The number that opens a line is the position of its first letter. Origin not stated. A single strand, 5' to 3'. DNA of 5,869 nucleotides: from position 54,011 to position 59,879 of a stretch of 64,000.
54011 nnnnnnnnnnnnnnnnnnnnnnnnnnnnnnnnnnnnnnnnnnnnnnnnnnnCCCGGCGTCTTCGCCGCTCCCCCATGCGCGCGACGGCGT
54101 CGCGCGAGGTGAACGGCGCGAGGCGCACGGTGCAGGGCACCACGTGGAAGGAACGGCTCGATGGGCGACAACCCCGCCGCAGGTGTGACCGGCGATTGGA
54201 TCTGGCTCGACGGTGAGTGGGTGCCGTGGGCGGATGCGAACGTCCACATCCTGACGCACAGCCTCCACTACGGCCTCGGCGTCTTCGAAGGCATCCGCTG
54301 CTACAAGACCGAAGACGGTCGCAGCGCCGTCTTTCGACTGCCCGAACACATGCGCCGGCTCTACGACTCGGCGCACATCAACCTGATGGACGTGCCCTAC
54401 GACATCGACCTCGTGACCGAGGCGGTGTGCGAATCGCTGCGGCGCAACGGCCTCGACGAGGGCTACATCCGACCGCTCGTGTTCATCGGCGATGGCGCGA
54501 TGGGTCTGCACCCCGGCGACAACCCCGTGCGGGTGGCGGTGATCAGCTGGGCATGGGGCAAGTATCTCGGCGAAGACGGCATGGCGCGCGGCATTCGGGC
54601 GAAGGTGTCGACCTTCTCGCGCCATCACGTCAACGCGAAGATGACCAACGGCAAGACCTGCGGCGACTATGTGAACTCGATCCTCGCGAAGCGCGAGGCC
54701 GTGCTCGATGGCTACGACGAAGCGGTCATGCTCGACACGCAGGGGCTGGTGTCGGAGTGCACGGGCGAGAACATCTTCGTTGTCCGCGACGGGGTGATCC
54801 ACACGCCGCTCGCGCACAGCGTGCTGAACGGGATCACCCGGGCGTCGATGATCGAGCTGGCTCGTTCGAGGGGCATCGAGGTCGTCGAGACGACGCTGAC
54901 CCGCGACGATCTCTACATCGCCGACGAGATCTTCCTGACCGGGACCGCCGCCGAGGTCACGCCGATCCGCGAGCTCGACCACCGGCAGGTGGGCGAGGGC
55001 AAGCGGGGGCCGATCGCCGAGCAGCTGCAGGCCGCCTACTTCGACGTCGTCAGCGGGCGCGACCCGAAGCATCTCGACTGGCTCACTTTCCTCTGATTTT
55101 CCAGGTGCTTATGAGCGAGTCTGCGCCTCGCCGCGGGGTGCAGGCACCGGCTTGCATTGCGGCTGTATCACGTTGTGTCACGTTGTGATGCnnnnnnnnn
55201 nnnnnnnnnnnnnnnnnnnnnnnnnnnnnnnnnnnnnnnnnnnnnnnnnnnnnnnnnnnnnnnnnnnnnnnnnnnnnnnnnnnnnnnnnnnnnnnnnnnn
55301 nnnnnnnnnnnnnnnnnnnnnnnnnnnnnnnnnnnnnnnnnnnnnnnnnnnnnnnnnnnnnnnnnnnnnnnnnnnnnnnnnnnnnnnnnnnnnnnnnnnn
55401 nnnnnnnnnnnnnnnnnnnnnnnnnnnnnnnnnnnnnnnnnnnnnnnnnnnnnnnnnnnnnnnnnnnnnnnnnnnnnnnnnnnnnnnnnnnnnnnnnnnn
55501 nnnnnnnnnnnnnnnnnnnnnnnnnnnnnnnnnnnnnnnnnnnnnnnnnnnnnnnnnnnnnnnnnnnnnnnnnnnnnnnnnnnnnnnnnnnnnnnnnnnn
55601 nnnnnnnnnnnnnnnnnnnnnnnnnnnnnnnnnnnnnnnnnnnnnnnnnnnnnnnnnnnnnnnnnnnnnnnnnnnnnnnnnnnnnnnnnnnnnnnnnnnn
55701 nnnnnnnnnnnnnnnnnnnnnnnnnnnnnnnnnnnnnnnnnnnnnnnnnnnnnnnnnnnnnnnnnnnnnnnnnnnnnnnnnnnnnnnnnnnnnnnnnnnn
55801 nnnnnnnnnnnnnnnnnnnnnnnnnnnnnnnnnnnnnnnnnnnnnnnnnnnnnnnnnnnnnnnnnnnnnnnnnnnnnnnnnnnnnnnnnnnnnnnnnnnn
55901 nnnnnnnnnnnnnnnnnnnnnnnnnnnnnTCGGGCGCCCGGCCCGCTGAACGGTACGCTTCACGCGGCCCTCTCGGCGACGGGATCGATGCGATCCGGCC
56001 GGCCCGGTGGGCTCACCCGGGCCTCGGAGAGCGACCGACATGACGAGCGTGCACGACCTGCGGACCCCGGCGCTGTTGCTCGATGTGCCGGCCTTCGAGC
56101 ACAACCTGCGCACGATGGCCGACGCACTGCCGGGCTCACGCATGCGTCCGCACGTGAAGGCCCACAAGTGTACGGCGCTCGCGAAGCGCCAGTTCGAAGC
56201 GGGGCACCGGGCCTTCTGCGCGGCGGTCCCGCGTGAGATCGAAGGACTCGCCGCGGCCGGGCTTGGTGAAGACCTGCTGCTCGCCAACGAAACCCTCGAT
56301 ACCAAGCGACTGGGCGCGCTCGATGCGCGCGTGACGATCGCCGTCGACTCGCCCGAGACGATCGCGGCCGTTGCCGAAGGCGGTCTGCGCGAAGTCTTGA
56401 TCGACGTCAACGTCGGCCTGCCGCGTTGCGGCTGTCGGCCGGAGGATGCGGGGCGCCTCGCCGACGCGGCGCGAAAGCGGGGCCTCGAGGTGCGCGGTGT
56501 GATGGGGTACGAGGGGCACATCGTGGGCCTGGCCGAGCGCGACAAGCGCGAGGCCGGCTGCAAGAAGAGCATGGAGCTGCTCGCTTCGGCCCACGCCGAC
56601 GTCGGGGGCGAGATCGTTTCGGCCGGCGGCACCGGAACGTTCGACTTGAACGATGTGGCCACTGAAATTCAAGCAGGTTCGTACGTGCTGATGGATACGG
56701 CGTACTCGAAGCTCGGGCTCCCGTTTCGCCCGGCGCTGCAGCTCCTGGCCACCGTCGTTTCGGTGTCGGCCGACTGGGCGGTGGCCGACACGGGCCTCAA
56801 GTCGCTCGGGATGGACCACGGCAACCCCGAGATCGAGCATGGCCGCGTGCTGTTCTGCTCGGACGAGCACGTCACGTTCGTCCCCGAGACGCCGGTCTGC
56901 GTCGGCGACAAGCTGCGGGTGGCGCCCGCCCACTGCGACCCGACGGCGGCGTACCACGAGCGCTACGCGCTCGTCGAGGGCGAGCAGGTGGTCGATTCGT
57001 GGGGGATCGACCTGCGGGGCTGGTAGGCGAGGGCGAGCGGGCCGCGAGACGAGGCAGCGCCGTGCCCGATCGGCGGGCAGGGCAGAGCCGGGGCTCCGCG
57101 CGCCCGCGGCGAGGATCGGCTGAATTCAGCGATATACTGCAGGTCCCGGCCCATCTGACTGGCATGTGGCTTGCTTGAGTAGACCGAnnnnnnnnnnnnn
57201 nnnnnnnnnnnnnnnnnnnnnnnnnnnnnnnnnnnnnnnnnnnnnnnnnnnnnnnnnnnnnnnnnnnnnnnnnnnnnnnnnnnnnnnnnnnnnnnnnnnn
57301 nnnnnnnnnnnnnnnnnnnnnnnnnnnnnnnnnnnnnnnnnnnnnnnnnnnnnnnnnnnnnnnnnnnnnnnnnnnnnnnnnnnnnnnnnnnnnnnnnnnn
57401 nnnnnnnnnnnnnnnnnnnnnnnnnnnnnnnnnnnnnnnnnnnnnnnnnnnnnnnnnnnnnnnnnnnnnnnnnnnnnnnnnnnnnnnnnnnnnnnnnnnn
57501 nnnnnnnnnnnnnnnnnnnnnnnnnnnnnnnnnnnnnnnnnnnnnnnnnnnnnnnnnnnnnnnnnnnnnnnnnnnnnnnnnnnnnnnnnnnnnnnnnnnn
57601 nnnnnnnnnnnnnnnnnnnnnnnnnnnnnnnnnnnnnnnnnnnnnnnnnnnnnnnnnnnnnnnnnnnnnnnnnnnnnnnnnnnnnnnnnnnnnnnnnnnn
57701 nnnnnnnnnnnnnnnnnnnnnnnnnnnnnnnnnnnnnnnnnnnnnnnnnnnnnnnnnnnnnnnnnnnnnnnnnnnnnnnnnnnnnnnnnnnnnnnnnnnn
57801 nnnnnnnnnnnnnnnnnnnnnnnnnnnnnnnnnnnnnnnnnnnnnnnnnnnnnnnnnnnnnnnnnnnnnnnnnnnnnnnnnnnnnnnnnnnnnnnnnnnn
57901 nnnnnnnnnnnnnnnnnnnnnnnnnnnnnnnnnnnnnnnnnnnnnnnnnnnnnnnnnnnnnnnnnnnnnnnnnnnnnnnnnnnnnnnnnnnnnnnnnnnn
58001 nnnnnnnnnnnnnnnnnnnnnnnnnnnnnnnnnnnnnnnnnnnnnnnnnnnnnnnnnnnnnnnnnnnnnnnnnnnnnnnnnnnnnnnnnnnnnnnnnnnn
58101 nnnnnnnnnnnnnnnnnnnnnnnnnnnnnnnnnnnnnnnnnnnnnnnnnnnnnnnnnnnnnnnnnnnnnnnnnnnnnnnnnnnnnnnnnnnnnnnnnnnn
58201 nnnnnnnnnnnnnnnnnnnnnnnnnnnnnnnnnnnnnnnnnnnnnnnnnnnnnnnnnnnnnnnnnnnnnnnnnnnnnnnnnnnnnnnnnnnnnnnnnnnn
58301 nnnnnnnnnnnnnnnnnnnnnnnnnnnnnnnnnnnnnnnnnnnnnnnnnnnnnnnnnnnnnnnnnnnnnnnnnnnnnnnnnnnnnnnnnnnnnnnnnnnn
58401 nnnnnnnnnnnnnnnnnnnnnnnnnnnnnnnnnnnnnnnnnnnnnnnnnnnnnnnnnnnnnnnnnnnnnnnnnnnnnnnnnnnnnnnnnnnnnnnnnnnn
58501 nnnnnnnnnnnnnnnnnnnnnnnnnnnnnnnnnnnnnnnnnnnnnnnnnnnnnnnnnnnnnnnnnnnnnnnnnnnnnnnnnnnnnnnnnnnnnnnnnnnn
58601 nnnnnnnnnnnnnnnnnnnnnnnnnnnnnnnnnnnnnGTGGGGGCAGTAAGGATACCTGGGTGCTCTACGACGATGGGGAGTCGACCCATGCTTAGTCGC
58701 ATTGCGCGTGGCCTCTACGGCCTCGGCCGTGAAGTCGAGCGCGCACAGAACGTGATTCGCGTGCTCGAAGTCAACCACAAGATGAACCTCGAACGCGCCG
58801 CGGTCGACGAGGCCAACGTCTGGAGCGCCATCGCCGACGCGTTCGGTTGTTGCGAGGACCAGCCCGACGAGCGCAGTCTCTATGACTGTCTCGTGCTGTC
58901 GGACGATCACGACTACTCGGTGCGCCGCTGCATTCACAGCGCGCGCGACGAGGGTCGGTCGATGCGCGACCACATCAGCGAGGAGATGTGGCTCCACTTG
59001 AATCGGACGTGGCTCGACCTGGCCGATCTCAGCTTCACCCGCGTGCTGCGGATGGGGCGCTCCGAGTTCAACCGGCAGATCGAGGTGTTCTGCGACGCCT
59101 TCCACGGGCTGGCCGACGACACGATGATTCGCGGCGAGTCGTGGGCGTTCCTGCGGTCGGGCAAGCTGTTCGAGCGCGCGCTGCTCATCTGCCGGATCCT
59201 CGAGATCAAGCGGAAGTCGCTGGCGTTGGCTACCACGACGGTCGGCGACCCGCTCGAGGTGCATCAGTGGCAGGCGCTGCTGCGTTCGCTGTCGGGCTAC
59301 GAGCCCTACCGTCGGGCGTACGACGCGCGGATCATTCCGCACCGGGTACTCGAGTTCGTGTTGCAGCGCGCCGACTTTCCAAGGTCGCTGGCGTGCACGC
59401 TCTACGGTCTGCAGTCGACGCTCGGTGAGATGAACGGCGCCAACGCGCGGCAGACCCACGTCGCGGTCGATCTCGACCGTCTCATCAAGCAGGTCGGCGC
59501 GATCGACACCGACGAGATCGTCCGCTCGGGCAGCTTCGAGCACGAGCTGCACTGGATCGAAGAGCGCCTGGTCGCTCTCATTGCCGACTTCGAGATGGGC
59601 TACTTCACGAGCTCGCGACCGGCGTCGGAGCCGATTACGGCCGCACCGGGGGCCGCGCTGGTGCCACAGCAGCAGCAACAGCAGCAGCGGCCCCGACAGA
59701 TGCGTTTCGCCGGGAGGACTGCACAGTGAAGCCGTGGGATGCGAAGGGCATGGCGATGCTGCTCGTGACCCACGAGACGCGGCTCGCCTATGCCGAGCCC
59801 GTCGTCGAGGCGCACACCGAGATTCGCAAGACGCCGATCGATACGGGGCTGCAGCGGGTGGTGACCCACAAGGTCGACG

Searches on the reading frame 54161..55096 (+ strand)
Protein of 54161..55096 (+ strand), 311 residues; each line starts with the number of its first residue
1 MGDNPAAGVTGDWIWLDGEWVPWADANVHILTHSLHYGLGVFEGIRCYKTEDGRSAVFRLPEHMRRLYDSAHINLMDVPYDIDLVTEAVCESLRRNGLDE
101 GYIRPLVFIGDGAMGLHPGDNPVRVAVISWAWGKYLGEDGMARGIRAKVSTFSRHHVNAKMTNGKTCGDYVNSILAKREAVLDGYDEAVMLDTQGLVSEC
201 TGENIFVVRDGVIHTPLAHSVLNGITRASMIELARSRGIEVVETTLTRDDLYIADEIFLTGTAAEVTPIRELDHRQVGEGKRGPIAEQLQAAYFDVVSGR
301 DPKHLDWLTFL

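Call 38: search_protein_families(library=ncbifam, proteins=[window:54161-55096:+], max_evalue=0.001)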
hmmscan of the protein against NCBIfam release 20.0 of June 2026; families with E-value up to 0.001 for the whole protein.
window:54161-55096:+ (311 aa): 21 families
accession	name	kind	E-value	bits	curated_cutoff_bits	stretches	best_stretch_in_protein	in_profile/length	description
NF005146.0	PRK06606.1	equivalog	7.4e-131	435.7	279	1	12-310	7-305/307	branched-chain amino acid transaminase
TIGR01122.1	ilvE_I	equivalog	1.4e-125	418.4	245.55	1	15-310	1-297/298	branched-chain-amino-acid transaminase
NF005726.0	PRK07544.1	equivalog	2.2e-84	283.1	396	1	13-300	12-291/295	branched-chain amino acid aminotransferase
NF006185.0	PRK08320.1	subfamily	2.3e-83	279.7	363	1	12-298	3-284/292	branched-chain amino acid aminotransferase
NF009126.0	PRK12479.1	equivalog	3.6e-61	207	518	1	11-293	3-280/299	branched-chain-amino-acid transaminase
NF009897.0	PRK13357.1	equivalog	2e-45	155.1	307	1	15-309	44-355/358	branched-chain amino acid aminotransferase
NF009896.0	PRK13356.1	equivalog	2.9e-44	151.3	262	1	12-298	8-284/287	branched-chain amino acid aminotransferase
TIGR01123.1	ilvE_II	equivalog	4.3e-41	140.9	250.05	1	15-309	1-311/313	branched-chain-amino-acid transaminase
NF005209.0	PRK06680.1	subfamily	4.5e-41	140.6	320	1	12-297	3-281/286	D-amino-acid transaminase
TIGR01121.1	D_amino_aminoT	equivalog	1.1e-39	136.3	277.45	1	19-294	7-272/276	D-amino-acid transaminase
NF005800.0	PRK07650.1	equivalog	4.1e-36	124.7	308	1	14-294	3-273/290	aminodeoxychorismate lyase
NF004761.0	PRK06092.1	equivalog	1.1e-24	87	260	1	24-276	8-251/268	aminodeoxychorismate lyase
TIGR03461.1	pabC_Proteo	equivalog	2.9e-24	85.7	176.85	1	26-276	8-249/262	aminodeoxychorismate lyase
NF005888.0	PRK07849.1-3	equivalog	1.4e-23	83.3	273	1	32-277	33-274/298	aminodeoxychorismate lyase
NF009066.0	PRK12400.1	equivalog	1.1e-21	77.6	538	1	32-295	27-280/290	D-amino-acid transaminase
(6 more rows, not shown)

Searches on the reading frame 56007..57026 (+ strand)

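Call 60: search_protein_families(library=pfam, proteins=[window:56007-57026:+], max_evalue=0.001)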
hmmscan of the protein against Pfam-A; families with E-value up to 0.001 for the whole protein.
window:56007-57026:+ (339 aa): 2 families
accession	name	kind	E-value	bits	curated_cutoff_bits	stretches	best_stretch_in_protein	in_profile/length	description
PF01168.26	Ala_racemase_N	-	9.3e-23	81.5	24.1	1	26-228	2-216/220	Alanine racemase, N-terminal domain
PF14031.13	D-ser_dehydrat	-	5.7e-12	46.6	22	1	243-323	1-97/97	Putative serine dehydratase domain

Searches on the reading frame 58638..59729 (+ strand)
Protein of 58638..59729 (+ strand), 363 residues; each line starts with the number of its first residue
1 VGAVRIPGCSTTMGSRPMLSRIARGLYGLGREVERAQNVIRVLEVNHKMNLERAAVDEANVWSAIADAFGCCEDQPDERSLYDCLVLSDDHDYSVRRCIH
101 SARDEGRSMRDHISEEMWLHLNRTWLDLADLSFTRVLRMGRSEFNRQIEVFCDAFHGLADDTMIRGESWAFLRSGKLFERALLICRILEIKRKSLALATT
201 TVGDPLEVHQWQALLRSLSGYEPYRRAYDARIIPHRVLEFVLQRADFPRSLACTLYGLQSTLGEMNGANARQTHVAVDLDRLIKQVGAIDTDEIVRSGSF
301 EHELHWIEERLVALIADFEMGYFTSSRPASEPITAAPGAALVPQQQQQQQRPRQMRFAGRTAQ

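Call 60: search_protein_families(library=pfam, proteins=[window:58638-59729:+], max_evalue=0.001)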
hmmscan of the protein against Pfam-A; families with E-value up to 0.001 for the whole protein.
window:58638-59729:+ (363 aa): 1 family
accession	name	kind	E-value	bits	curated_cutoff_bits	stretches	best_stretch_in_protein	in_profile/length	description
PF04168.17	Alpha-E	-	4.5e-62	210.9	20.8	1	18-323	1-294/294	A predicted alpha-helical domain with a conserved ER motif.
